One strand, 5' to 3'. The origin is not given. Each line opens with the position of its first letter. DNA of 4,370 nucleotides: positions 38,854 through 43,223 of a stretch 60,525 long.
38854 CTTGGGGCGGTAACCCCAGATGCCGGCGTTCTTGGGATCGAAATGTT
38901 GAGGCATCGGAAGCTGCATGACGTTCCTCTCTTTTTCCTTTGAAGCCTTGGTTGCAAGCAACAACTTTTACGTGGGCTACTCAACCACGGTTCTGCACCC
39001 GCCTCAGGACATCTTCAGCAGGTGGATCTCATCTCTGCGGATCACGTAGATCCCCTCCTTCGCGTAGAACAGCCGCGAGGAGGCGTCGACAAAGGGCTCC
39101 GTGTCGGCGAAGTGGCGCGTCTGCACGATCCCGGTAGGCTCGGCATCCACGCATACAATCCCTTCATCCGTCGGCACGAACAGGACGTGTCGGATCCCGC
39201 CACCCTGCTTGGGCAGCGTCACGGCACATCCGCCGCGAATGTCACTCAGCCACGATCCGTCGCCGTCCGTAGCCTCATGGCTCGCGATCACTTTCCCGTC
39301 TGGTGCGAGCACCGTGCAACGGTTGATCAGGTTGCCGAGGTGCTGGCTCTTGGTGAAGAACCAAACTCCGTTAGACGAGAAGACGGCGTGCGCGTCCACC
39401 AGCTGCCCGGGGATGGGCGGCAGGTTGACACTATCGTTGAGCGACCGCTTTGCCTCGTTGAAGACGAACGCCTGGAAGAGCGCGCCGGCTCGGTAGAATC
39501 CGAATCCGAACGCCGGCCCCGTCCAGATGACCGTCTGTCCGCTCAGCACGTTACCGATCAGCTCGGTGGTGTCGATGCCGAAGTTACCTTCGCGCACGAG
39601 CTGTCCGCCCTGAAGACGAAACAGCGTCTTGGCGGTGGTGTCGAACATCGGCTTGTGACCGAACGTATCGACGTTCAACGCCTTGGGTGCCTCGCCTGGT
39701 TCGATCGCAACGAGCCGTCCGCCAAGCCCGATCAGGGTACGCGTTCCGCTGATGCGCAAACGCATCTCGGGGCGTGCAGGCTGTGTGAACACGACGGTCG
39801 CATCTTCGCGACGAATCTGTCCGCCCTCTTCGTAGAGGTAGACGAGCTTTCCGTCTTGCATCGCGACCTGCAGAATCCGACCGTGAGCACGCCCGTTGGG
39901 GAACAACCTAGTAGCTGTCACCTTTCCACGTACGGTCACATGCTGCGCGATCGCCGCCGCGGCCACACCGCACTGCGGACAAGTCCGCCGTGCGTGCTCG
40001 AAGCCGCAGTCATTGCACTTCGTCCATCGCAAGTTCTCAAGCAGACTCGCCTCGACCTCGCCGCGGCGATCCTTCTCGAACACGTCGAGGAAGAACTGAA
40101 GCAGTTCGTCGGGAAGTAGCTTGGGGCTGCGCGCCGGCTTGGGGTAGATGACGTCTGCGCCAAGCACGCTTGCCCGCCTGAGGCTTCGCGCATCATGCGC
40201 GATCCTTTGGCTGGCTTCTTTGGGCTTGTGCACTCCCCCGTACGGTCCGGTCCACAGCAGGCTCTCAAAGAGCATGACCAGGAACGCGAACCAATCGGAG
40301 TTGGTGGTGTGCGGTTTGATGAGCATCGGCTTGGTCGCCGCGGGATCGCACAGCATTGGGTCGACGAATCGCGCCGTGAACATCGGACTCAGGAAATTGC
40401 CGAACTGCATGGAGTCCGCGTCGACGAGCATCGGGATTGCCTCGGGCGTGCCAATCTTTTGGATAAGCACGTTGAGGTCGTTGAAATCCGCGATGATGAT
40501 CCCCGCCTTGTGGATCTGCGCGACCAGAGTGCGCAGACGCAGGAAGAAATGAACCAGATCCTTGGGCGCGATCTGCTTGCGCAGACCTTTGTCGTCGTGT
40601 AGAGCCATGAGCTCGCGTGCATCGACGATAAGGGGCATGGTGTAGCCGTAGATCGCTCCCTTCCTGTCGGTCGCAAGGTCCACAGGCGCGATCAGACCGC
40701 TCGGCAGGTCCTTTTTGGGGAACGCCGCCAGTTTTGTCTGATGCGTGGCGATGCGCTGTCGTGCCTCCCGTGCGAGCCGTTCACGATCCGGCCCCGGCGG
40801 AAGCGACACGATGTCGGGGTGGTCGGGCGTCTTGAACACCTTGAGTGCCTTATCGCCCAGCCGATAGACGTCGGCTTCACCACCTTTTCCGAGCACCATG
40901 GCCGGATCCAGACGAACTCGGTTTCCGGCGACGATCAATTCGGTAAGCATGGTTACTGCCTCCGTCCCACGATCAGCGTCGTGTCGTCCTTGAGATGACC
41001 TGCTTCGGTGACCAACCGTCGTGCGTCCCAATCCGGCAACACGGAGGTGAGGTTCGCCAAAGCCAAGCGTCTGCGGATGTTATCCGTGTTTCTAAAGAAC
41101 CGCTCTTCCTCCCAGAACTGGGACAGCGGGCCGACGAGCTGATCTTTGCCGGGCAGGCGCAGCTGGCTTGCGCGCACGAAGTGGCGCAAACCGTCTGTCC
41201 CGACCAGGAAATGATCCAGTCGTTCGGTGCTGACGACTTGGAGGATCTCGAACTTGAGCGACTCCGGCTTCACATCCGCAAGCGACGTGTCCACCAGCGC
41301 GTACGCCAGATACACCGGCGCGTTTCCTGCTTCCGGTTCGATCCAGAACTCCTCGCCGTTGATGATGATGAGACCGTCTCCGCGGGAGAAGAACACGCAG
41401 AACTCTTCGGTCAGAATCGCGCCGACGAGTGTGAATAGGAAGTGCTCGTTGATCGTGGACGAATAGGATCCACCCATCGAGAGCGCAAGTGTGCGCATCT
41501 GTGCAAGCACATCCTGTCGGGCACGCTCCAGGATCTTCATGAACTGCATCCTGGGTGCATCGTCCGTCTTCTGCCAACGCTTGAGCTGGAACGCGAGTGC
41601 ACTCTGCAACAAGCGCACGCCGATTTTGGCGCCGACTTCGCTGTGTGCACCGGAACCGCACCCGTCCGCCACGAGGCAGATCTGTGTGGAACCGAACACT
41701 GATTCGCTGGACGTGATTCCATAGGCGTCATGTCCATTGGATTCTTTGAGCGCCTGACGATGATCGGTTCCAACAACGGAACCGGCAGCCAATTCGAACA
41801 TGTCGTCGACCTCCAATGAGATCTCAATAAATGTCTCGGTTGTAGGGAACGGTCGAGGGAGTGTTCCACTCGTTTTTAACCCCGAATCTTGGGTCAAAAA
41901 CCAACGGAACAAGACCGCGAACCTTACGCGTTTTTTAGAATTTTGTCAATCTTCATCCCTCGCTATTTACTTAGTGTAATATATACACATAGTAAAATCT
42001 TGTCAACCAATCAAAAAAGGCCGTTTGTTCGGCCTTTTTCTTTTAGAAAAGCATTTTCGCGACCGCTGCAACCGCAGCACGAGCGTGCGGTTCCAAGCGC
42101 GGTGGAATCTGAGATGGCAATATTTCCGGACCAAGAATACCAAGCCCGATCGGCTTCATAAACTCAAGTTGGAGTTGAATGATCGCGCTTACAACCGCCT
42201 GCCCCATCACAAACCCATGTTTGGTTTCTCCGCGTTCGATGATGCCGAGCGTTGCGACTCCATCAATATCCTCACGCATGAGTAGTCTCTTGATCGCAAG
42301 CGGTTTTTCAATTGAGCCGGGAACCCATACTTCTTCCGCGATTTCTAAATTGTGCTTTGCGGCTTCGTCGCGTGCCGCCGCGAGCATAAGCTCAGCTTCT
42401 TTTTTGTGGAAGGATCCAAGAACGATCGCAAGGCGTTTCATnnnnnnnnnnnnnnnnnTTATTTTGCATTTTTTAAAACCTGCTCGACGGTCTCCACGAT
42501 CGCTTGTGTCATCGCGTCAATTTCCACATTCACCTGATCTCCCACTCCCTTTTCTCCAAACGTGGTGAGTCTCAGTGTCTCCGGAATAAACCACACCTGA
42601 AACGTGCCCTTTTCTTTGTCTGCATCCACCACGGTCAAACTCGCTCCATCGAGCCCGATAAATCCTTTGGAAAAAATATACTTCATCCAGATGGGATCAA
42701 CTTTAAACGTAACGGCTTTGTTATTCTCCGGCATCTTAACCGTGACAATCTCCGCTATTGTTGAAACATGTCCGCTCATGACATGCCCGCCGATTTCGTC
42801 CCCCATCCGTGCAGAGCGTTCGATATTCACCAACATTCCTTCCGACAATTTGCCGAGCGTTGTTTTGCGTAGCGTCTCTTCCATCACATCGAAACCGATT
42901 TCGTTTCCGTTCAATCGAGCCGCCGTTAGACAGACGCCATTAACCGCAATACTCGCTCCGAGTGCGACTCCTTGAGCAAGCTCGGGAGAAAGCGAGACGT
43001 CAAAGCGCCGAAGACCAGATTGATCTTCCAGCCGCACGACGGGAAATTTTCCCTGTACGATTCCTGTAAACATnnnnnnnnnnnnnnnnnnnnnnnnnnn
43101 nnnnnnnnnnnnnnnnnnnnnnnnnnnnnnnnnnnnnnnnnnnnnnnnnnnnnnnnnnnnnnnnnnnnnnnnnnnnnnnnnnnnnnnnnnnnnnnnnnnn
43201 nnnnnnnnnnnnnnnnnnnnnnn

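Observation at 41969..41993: Third copy of the same operator sits on the promoter of a PP2C-phosphatase / Ser-Thr-kinase operon 31 kb away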

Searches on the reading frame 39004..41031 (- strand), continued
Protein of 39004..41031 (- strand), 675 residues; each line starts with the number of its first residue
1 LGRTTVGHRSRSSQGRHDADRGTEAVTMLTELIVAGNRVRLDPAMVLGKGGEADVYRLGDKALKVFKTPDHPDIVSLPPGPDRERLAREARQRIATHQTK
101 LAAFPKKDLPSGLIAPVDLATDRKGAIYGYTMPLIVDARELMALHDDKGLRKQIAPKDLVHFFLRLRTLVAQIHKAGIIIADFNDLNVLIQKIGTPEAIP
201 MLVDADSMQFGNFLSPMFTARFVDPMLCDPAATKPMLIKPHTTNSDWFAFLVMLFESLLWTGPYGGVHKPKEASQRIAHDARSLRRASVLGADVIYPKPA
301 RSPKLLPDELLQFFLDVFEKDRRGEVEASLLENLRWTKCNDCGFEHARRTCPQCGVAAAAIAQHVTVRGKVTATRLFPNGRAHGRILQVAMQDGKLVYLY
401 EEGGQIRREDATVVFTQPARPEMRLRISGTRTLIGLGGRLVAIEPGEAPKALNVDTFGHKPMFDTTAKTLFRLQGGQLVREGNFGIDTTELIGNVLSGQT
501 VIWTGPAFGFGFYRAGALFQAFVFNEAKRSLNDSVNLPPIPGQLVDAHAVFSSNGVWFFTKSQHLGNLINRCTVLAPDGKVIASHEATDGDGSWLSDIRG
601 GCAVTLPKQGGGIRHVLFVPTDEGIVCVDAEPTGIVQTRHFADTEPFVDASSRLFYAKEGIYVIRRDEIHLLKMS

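Call 67: get_annotated_region(hit=H7, flank=5000)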
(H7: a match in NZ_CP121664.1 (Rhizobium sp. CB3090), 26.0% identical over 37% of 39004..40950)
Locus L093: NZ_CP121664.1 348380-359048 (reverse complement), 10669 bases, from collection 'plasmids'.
description: Rhizobium sp. CB3090 plasmid pCB3090_2, complete sequence
organism: Rhizobium sp. CB3090 (NCBI taxid 3039156)
taxonomy: Bacteria; Pseudomonadota; Alphaproteobacteria; Hyphomicrobiales; Rhizobiaceae; Rhizobium; Rhizobium sp. CB3090
host: -; source: Gliricidia sp.,cell culture; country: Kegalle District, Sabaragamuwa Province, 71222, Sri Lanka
typing (MOB-suite, as given by PLSDB): conjugative; relaxase MOBQ; mating-pair formation MPF_T
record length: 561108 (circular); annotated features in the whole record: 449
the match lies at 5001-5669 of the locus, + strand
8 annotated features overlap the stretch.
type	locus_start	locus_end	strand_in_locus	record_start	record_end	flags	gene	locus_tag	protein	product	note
CDS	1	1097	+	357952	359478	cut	istA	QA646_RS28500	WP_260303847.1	IS21 family transposase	-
CDS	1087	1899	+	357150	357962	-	istB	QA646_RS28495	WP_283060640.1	IS21-like element helper ATPase IstB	-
CDS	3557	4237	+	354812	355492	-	-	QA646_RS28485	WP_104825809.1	VWA domain-containing protein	-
CDS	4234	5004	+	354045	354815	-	-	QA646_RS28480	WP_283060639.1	PP2C family serine/threonine-protein phosphatase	-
CDS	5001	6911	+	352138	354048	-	-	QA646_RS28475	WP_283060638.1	protein kinase domain-containing protein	-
CDS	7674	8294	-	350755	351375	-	-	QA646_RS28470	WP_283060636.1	hypothetical protein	-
CDS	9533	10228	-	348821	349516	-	-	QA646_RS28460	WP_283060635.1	hypothetical protein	-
CDS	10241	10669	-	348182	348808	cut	hxsA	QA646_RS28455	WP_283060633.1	His-Xaa-Ser repeat protein HxsA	-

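Call 70: find_homologous_proteins(query=L001:13202-13993:+)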
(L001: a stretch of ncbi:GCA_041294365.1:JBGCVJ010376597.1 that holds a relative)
Query L001:13202-13993:+ (264 aa): 1141 proteins with E <= 0.001 among 3656 candidates; the best 120 are listed.
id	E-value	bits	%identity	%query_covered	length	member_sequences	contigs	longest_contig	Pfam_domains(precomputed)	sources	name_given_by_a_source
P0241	3.9e-161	552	100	100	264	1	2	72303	-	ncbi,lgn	-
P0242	2.3e-140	484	87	100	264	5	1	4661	-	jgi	-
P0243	2.7e-125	435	78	100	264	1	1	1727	-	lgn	-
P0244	9.3e-123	426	79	99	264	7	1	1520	-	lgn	-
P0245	1.8e-121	422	77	97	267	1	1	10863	-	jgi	jgi:hypothetical protein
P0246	1.8e-93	330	62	100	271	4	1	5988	-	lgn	-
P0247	2.9e-92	326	59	100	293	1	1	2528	-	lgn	-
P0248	4.2e-92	326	63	99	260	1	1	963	-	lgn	-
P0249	4.2e-91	323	61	100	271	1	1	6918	-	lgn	-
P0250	2.7e-85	304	60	97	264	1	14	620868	-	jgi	jgi:hypothetical protein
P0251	1.0e-83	298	58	98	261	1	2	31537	-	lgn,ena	-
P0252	4.3e-83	296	58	100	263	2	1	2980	-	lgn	-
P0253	6.1e-81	289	55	91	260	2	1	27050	-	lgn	-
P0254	1.1e-80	289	57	98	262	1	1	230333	-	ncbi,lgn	-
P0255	1.8e-80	288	54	99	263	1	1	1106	-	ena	-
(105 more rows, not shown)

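Call 77: find_encoding_contigs(protein=P0004, flank=10000, max_places=2)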
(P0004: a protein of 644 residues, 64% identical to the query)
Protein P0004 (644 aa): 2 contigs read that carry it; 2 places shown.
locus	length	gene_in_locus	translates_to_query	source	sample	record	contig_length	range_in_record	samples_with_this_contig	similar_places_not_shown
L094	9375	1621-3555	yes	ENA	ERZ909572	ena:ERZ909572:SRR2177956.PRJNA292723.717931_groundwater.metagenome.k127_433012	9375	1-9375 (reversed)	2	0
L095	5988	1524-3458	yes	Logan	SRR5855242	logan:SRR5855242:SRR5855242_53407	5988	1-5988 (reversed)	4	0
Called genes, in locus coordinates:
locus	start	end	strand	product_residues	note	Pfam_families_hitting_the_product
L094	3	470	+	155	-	?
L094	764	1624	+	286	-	PF13672:PP2C_2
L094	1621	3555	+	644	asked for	-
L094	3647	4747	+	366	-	-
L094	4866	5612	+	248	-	-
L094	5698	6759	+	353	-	PF03747:ADP_ribosyl_GH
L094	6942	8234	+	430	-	PF17767:NAPRTase_N, PF04095:NAPRTase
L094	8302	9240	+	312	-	PF13793:Pribosyltran_N, PF00156:Pribosyltran (faint), PF14572:Pribosyl_synth (weak)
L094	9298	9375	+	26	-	?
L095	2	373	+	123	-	?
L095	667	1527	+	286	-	PF13672:PP2C_2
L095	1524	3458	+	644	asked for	-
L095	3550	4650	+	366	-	-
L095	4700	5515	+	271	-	-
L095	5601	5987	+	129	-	?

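Call 78: find_encoding_contigs(protein=P0008, flank=10000, max_places=1)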
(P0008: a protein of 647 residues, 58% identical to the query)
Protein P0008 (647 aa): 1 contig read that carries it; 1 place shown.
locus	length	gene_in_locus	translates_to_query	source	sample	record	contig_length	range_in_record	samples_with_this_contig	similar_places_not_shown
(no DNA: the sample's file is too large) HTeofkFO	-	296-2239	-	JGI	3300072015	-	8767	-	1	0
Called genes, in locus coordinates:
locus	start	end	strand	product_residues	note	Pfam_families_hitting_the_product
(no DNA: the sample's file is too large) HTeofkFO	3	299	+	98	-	?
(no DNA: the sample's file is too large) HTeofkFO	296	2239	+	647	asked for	-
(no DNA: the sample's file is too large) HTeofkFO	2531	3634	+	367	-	-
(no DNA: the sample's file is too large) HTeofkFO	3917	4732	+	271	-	-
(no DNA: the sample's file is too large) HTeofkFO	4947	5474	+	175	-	-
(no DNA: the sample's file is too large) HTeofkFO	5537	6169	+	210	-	-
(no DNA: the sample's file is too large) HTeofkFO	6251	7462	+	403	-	-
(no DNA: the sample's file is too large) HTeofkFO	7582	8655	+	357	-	-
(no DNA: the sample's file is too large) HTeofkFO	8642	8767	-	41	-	?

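Call 80: predict_structure(alignment_id=A5)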
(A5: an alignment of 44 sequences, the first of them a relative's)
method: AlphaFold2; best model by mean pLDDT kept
length: 264 residues; sequences in the alignment: 44
mean_pLDDT: 88.6   pTM: 0.89
mean pLDDT of the five models: 88.6, 86.8, 86.5, 78.9, 76.0
residues with pLDDT >= 90: 169; 70-90: 71; 50-70: 20; < 50: 4
segments of 3 or more residues with pLDDT < 50: 262-264
pLDDT, mean of each block of 10 residues (from residue 1): 79 90 88 90 89 95 89 94 87 89 96 96 92 97 95 93 93 95 90 92 89 95 87 89 75 59 43
secondary structure, 60 per line:
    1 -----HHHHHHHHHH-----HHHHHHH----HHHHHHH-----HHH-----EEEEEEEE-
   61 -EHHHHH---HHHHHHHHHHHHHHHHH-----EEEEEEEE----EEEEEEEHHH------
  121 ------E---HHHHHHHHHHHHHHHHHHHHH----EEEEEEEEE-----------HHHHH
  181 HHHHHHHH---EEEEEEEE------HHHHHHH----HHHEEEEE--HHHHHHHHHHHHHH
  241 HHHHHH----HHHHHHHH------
elements in order: H6-15 H21-27 H32-38 E52-59 H63-67 H71-87 E93-100 E105-111 H131-151 E156-164 H176-188 E192-199 H206-212 E220-224 H227-246 H251-258

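Call 82: fold_search(model_id=the predicted structure, library=pdb)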
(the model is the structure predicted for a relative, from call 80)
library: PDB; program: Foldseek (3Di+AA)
matches with E <= 10: 1148; with E <= 0.001: 89
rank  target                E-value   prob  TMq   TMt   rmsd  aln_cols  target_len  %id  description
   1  9ykb_A                1.2e-06  1.00  0.47  0.49   4.9       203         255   17  The von Willebrand factor A domain of human capillary morphogenesis gene II, fused to the 1TEL crystallization chapero (released 2025-10-22)
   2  9ykb_B                1.6e-06  1.00  0.46  0.48   5.1       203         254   16  The von Willebrand factor A domain of human capillary morphogenesis gene II, fused to the 1TEL crystallization chapero (released 2025-10-22)
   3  8fzu_C                1.8e-06  1.00  0.46  0.47   7.7       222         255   17  The von Willebrand factor A domain of human capillary morphogenesis gene II, flexibly fused to the 1TEL crystallizatio (released 2023-07-19)
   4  3n2n_A                3.1e-06  1.00  0.47  0.63   4.6       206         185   14  The Crystal Structure of Tumor Endothelial Marker 8 (TEM8) extracellular domain (released 2011-01-05)
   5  8zmn                  7.0e-06  1.00  0.47  0.63   4.6       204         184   15  Crystal structure of ANTXR1 (released 2024-06-26)
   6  9rma_A                1.7e-05  1.00  0.46  0.62   5.4       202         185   17  Cryo-EM structure of alphaM I-domain:C3d-anti-CR3-Nb complex focused refinement from the alphaM/beta2:C3d-anti-CR3-Nb  (released 2026-03-25)
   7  4cn8                  1.9e-05  1.00  0.45  0.32   6.1       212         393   19  Structure of proximal thread matrix protein 1 (PTMP1) from the mussel byssus (released 2014-03-12)
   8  9t5w_A                1.9e-05  1.00  0.44  0.18   5.4       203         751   18  Cryo-EM structure of mutant R61H alphaM/beta2 headpiece complex (released 2026-03-25)
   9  6m3y                  2.4e-05  1.00  0.49  0.19   5.5       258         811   16  Crystal structure of pilus adhesin, SpaC from Lactobacillus rhamnosus GG - open conformation (released 2020-07-29)
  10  4cnb_A                2.4e-05  1.00  0.47  0.34   6.0       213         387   22  Structure of proximal thread matrix protein 1 (PTMP1) from the mussel byssus - Crystal form 2 (released 2014-03-12)
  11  2odq_A                2.8e-05  1.00  0.47  0.28   6.4       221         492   15  Complement component C2a, the catalytic fragment of C3- and C5-convertase of human complement (released 2007-02-06)
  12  9hll_A                3.1e-05  1.00  0.42  0.58   5.5       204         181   16  murine aM I-domain in complex with nanobody aCR3 (released 2025-12-17)
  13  7p2d_A                3.3e-05  1.00  0.49  0.19   4.3       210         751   17  Structure of alphaMbeta2/Cd11bCD18 headpiece in complex with a nanobody (released 2022-05-04)
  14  4cn9_A                4.1e-05  1.00  0.48  0.33   5.6       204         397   19  structure of proximal thread matrix protein 1 (PTMP1) from the mussel byssus with zinc occupied MIDAS motif (released 2014-03-12)
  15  2i6q_A                4.1e-05  1.00  0.46  0.27   6.7       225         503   15  Complement component C2a (released 2006-10-17)
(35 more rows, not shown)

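Call 95: find_related_loci(query=A4, collection=viral_contigs, flank=6000)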
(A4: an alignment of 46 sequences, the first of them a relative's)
Query A4 (648 aa) in viral_contigs; peptide patterns used: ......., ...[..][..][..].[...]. (x = any residue, [..] = any of these).
100 stretches matched a pattern; 13 encode a relative of the query (tblastn E <= 1e-3); 12 distinct loci.
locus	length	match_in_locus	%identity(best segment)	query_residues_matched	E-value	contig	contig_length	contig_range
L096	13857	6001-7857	44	4-648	6e-169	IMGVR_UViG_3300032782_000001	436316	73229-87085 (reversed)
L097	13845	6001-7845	45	2-648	7e-168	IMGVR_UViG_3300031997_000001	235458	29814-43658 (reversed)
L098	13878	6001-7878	42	1-648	6e-160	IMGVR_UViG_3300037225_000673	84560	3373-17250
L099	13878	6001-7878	41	1-648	2e-156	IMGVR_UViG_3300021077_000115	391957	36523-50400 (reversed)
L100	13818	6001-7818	41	2-648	4e-147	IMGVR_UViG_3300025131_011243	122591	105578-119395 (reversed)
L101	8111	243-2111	42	4-647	8e-147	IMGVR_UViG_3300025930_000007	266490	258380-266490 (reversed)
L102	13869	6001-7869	42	4-647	8e-147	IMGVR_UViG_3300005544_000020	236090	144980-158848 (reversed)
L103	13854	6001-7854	39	5-647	6e-139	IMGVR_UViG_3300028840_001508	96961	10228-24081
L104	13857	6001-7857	40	4-648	5e-135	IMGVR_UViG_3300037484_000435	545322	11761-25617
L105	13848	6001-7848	42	5-648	1e-162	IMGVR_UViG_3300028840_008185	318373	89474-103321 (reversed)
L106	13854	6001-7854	39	5-647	6e-139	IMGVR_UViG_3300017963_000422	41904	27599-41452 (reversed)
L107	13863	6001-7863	37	2-648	4e-125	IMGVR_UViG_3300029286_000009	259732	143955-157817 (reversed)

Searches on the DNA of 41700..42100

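Call 90: search_rna_families(source=window, start=41700, end=42100, threshold=evalue, max_evalue=1)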
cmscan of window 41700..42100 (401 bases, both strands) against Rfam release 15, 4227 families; matches with E-value up to 1: 2.
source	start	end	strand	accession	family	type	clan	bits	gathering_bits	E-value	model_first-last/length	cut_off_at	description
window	42013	42075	-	RF02057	STnc40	Gene; sRNA;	-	19.1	45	0.81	1-70/70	no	Salmonella enterica sRNA STnc40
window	42014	42046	+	RF00489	ctRNA_p42d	Gene; antisense;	-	17.1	50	0.57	1-46/46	no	ctRNA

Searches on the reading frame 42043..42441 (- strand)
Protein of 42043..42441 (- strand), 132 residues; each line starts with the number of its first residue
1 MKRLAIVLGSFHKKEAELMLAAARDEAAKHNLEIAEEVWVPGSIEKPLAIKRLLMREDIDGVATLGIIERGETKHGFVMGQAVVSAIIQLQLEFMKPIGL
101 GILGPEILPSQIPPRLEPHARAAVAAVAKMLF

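Call 8: search_protein_families(library=pfam, proteins=[window:42043-42441:-])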
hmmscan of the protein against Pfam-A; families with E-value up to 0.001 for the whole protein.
window:42043-42441:- (132 aa): 1 family
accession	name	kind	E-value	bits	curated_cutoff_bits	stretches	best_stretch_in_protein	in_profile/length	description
PF00885.24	DMRL_synthase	-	1.2e-24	87.2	26.7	1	3-131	3-135/139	6,7-dimethyl-8-ribityllumazine synthase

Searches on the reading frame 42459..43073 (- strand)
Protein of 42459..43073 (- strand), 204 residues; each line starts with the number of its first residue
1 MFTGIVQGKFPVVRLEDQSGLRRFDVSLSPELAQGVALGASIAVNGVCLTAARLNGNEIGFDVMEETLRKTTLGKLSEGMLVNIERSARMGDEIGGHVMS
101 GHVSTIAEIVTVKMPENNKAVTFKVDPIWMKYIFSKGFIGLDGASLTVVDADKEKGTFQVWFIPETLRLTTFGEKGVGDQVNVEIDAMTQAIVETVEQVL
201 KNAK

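Call 8: search_protein_families(library=pfam, proteins=[window:42459-43073:-])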
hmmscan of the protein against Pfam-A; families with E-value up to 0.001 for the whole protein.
window:42459-43073:- (204 aa): 1 family
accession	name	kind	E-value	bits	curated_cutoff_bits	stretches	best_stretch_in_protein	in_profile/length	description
PF00677.23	Lum_binding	-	1.3e-44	150.5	27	2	100-186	1-86/86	Lumazine binding domain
